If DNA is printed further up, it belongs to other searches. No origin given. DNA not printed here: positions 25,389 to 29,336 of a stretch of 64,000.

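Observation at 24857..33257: Four-gene operon of membrane proteins without recognisable enzymatic motifs, including two giant paralogue-containing proteins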

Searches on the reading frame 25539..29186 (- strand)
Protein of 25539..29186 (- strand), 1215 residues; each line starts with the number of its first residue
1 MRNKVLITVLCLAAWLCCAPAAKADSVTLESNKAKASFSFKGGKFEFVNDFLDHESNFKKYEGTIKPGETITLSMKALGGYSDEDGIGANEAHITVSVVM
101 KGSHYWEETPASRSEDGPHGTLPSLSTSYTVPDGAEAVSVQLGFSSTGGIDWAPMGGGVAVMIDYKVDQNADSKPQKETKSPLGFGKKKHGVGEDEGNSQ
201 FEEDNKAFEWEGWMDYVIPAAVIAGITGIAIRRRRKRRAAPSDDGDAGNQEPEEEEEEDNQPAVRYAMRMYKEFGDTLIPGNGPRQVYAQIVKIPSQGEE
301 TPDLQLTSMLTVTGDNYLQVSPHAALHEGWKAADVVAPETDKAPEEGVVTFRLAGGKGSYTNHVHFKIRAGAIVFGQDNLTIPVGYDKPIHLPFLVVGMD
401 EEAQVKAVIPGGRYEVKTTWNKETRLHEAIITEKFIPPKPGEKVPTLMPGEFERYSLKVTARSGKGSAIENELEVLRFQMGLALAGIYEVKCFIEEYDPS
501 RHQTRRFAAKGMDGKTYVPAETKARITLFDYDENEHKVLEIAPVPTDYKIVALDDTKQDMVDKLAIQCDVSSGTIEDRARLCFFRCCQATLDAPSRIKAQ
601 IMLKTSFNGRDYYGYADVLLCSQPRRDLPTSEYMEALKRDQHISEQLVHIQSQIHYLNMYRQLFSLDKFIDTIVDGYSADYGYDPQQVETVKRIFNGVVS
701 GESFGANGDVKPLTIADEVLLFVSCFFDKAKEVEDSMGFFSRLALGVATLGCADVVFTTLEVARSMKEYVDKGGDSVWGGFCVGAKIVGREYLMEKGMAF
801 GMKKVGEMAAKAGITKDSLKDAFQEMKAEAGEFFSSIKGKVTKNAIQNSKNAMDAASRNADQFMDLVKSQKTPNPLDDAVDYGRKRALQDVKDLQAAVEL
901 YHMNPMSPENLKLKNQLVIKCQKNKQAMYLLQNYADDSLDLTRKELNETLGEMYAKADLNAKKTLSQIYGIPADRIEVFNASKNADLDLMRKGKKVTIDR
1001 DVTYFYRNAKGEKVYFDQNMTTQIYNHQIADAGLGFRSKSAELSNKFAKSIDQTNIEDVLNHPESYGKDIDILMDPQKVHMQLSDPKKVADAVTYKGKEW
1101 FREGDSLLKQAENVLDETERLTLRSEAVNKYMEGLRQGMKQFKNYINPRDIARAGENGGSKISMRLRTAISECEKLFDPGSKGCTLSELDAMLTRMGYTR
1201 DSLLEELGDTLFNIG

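Call 3: search_protein_families(library=pfam, proteins=[window:25539-29186:-], max_evalue=1)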
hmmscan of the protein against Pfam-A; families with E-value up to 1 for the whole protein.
window:25539-29186:- (1215 aa): 0 families

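Call 4: search_protein_families(library=ncbifam, proteins=[window:25539-29186:-], max_evalue=1)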
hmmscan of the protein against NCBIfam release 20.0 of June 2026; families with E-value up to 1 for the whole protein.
window:25539-29186:- (1215 aa): 2 families
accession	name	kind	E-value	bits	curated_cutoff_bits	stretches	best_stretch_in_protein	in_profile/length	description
TIGR01985.1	phasin_2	equivalog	0.033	14.7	99.7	1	810-868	8-69/123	phasin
NF011429.0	PRK14857.1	equivalog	0.28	11.6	77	0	799-858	21-80/91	TatA/E family twin arginine-targeting protein translocase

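Call 5: search_protein_families(library=padloc, proteins=[window:25539-29186:-], max_evalue=1)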
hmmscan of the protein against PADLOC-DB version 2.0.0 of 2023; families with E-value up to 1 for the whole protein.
window:25539-29186:- (1215 aa): 0 families

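Call 6: search_protein_families(library=phrogs, proteins=[window:25539-29186:-], max_evalue=1)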
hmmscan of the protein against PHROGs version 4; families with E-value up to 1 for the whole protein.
window:25539-29186:- (1215 aa): 1 family
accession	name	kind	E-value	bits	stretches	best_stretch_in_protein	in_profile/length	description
phrog_30302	-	unknown function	0.32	12.1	0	879-890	15-26/41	-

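Call 9: search_solved_structures(query=window:25539-29186:-, max_evalue=1)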
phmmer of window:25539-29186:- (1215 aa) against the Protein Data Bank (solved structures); distinct sequences matched with E-value up to 1: 0.

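Call 11: find_homologous_proteins(query=window:25539-29186:-)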
Query window:25539-29186:- (1215 aa): 10 proteins with E <= 0.001 among 8000 candidates.
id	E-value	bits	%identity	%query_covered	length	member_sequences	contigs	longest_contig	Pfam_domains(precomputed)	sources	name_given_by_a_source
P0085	0.0e+0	2768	99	100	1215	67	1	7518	-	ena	-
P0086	0.0e+0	2449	88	100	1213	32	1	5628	-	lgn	-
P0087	0.0e+0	2048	73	100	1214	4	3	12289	-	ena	-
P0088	0.0e+0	1897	69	100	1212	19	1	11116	-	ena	-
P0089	3.0e-256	871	43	82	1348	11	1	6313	-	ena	-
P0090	7.2e-209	715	40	78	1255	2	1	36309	-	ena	-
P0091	2.5e-177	610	37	93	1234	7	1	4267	-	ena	-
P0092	2.7e-137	478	32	84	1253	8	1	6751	-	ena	-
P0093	3.4e-91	325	43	30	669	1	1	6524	-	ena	-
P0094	1.4e-62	230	26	78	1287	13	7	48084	-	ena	-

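Call 20: find_encoding_contigs(protein=P0090, flank=10000, max_places=2)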
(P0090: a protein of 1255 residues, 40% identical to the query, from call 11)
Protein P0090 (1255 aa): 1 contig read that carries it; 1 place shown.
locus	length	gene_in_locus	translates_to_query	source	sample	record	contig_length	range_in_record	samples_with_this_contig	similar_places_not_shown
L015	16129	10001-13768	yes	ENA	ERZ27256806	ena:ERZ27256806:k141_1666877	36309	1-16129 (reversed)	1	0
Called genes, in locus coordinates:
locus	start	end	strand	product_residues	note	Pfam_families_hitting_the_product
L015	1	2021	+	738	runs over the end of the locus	PF12437:GSIII_N, PF00120:Gln-synt_C, PF18318:Gln-synt_C-ter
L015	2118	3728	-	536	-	PF00135:COesterase, PF20434:BD-FAE, PF07859:Abhydrolase_3 (faint), PF00326:Peptidase_S9 (faint)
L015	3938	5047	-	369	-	-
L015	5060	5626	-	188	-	-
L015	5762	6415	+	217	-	-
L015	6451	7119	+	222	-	PF13240:Zn_Ribbon_1 (weak)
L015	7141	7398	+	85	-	PF13240:Zn_Ribbon_1, PF13248:Zn_ribbon_3 (weak), PF12773:DZR (weak)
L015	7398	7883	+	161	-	-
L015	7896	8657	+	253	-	-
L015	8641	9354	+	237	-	-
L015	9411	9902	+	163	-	-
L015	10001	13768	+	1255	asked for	-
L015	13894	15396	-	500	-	PF02952:Fucose_iso_C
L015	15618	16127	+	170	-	?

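Call 21: find_encoding_contigs(protein=P0094, flank=10000, max_places=3)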
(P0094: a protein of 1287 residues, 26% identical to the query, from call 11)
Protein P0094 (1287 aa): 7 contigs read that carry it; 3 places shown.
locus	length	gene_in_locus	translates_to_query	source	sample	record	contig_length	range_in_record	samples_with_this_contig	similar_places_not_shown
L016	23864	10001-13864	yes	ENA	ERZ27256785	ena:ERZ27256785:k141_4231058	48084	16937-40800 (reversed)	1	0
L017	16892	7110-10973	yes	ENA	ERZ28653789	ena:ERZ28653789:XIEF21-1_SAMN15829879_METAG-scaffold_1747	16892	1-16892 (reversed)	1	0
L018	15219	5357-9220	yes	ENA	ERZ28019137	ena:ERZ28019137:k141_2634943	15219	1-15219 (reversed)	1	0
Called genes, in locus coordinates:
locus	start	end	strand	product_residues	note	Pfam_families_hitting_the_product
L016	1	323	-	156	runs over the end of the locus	PF01928:CYTH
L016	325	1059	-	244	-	PF13568:OMP_b-brl_2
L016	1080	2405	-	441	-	PF02321:OEP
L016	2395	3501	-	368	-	PF25917:BSH_RND (weak), PF25973:BSH_CzcB (weak), PF25885:HH_EMRA (weak), PF25967:RND-MFP_C (faint), PF25989:YknX_C (weak)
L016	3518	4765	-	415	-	PF12704:MacB_PCD, PF02687:FtsX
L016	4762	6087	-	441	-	PF12704:MacB_PCD, PF02687:FtsX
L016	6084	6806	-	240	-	PF00005:ABC_tran, PF02463:SMC_N (weak), PF13304:AAA_21 (faint)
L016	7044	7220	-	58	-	-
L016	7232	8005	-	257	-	PF02677:QueH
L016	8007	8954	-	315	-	PF01814:Hemerythrin, PF00196:GerE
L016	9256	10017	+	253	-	-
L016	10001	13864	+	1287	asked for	-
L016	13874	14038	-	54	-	PF12669:FeoB_associated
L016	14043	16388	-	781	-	PF04023:FeoA, PF01926:MMR_HSR1, PF02421:FeoB_N, PF17910:FeoB_Cyto, PF07670:Gate, PF07664:FeoB_C, PF07670:Gate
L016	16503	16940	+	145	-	-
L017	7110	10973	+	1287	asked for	-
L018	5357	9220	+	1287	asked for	-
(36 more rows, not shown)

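Call 22: find_encoding_contigs(protein=P0088, flank=10000, max_places=2)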
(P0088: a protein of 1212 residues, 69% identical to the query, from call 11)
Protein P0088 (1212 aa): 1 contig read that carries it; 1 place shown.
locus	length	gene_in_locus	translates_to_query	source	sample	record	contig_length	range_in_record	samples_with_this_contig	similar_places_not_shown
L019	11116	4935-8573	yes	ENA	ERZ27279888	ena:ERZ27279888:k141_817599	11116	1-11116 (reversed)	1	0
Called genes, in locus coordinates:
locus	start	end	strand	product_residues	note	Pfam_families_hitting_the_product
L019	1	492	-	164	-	?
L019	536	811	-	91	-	PF12674:Zn_ribbon_2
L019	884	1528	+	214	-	PF10677:DUF2490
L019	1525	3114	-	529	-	PF00474:SSF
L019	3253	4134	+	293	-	PF00135:COesterase, PF20434:BD-FAE, PF07859:Abhydrolase_3, PF00326:Peptidase_S9 (weak)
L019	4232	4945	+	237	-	PF12773:DZR (faint), PF13240:Zn_Ribbon_1, PF13248:Zn_ribbon_3 (weak)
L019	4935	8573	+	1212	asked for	-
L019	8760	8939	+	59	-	-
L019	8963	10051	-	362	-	PF12682:Flavodoxin_4, PF18050:Cyclophil_like2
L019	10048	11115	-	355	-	?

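Call 48: search_solved_structures(query=A2, max_evalue=10)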
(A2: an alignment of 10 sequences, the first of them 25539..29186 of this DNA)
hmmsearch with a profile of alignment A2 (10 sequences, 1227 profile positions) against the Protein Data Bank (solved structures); distinct sequences matched with E-value up to 10: 1.
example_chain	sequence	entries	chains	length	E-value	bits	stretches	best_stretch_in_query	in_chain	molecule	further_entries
2zdi_A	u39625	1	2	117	6.1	7.7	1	885-976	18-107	Prefoldin subunit beta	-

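Call 93: find_related_loci(query=A2, collection=metagenome_contigs, flank=5000)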
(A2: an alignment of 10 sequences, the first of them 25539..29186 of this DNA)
Query A2 (1215 aa) in metagenome_contigs; peptide patterns used: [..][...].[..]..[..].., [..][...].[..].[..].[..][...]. (x = any residue, [..] = any of these).
167 stretches matched a pattern; 44 encode a relative of the query (tblastn E <= 1e-3); 43 distinct loci.
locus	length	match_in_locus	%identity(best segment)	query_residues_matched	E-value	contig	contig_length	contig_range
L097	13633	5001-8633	91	1-1215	0e+0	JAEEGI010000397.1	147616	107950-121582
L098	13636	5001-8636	68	1-1215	0e+0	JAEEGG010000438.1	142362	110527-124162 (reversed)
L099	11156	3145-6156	43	216-1215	0e+0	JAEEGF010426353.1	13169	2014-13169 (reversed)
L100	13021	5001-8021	43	216-1215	0e+0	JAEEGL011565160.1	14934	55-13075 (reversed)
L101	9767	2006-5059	44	189-1215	0e+0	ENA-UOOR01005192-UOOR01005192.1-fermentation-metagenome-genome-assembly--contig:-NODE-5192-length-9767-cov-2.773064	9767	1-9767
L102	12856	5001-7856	43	266-1215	0e+0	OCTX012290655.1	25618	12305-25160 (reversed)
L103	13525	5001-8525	39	55-1215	0e+0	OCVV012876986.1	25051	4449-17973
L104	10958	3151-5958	42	268-1215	0e+0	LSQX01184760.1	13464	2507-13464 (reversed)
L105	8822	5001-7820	39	266-1215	0e+0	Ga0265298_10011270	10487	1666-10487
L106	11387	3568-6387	39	266-1215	0e+0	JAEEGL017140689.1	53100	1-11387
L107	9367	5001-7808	41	268-1215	0e+0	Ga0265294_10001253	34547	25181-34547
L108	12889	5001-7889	39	246-1215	0e+0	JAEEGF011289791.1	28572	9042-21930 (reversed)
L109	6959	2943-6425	35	61-1215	0e+0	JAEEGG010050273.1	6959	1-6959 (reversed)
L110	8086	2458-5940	36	61-1215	0e+0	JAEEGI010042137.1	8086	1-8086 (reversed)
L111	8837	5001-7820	38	266-1215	0e+0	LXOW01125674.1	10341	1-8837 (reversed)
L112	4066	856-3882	37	202-1215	0e+0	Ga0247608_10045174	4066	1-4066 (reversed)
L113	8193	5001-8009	38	216-1215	0e+0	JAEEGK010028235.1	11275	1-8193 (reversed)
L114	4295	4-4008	35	124-1215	0e+0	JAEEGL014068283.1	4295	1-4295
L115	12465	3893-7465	33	18-1215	0e+0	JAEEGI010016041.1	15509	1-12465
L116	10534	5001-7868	37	249-1215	0e+0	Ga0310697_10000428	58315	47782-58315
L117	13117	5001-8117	33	194-1215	2e-170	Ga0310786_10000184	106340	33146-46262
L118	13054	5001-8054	35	202-1215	3e-164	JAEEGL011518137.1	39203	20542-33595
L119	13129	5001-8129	35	204-1215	1e-162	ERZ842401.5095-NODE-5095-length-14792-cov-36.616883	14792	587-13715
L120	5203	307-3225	35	268-1215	3e-164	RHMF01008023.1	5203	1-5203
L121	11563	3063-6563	33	56-1215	5e-160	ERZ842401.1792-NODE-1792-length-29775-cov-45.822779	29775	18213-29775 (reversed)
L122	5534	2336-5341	35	268-1215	1e-161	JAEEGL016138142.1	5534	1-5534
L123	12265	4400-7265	37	249-1215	2e-178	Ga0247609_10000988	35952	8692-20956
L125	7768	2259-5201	32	268-1215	2e-132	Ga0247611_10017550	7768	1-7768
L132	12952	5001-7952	26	266-1211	7e-66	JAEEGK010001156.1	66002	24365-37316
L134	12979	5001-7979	26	259-1211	3e-60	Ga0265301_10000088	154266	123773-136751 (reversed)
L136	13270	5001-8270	31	211-1215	2e-137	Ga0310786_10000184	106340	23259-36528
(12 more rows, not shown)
